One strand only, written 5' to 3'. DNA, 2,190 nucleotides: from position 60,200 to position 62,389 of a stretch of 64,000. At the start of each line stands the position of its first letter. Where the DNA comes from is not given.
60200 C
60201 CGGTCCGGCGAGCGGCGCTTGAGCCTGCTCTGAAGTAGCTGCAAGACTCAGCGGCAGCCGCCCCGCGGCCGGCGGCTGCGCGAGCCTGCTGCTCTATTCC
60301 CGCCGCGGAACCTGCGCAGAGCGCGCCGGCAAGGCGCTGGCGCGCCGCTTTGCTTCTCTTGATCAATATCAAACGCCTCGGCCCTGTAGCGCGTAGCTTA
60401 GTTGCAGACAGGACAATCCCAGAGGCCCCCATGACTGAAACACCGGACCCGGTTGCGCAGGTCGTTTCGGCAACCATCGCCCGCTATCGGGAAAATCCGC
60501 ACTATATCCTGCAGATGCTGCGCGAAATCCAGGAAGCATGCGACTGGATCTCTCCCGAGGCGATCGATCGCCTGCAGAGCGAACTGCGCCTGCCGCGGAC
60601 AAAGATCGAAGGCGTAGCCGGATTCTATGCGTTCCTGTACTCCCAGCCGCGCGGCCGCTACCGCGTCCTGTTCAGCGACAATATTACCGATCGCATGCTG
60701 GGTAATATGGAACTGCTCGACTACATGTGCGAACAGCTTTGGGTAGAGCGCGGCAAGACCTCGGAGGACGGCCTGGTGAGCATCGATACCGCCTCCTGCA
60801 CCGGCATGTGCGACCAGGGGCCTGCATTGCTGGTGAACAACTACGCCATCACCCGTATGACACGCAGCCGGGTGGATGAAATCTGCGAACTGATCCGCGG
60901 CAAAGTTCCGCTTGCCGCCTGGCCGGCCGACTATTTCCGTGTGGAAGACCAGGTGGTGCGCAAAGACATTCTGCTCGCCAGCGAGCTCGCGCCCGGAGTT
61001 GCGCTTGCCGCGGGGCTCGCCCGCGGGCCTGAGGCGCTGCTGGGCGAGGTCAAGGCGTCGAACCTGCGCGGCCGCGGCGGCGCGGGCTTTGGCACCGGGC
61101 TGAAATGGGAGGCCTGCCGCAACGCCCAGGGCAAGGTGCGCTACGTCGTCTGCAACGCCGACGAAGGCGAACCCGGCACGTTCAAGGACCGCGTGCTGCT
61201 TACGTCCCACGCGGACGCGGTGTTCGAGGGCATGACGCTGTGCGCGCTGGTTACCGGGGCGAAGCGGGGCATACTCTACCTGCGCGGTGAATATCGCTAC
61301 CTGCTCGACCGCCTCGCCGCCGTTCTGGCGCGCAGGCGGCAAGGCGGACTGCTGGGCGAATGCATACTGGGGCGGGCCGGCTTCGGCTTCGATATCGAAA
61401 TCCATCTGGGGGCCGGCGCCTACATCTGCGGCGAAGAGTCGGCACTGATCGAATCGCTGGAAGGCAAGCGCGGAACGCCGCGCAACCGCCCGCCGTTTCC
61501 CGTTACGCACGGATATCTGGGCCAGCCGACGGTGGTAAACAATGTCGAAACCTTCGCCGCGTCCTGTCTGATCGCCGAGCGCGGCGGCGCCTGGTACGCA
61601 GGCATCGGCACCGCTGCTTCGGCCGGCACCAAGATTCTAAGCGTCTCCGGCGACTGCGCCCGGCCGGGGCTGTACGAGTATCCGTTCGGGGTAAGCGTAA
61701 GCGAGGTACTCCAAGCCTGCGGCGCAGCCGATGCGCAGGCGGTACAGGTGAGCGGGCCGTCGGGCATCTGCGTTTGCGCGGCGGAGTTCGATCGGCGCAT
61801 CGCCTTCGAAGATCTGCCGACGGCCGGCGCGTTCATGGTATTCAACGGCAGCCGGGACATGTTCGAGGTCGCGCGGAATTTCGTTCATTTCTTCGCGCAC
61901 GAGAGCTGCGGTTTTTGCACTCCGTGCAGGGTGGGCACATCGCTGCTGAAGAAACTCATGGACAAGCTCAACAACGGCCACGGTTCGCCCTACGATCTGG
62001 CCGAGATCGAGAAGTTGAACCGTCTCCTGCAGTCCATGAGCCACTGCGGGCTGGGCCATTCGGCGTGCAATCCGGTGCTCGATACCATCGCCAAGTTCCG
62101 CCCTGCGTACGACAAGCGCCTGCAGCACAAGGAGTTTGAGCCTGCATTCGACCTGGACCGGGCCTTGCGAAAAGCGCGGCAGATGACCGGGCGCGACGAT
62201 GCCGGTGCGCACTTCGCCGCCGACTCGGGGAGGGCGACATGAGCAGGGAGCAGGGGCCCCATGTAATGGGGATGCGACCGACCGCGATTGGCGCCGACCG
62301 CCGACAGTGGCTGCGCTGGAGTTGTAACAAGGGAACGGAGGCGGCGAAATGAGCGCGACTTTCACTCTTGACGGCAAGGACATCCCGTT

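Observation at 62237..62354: Covarying GNA-triloop hairpin inside the repeated cassette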

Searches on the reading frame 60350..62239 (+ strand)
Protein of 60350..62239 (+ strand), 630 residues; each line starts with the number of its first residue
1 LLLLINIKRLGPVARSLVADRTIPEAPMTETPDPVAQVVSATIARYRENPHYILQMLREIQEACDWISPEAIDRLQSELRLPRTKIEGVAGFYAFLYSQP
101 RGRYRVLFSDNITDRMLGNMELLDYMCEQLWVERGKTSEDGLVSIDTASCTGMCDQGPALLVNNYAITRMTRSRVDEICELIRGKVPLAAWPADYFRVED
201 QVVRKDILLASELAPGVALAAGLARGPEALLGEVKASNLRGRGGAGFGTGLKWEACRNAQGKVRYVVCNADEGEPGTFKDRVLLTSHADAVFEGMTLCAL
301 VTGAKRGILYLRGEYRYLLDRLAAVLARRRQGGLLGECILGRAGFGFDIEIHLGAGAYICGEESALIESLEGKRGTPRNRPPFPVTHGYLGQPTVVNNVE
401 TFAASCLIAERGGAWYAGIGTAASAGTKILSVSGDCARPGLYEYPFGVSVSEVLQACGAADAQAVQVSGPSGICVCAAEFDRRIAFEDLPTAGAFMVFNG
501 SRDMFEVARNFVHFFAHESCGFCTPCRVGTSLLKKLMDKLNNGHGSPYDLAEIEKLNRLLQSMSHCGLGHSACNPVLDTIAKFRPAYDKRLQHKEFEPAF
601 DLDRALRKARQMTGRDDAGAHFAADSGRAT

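Call 52: search_protein_families(library=pfam, proteins=[window:60350-62239:+], max_evalue=0.001)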
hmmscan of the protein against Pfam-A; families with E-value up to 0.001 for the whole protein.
window:60350-62239:+ (630 aa): 4 families
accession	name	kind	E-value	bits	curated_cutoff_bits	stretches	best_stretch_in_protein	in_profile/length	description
PF01512.22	Complex1_51K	-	3.7e-42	144.2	31.2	1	234-404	1-147/150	Nuo51 FMN-binding domain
PF01257.25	2Fe-2S_thioredx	-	2.2e-31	109.1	24.8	1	40-180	2-142/145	Thioredoxin-like [2Fe-2S] ferredoxin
PF10589.14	NADH_4Fe-4S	-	1.7e-29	102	23.5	1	506-589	1-84/85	NADH-ubiquinone oxidoreductase-F iron-sulfur binding region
PF10531.15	SLBB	-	0.00025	21.2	27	1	431-464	3-36/55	SLBB domain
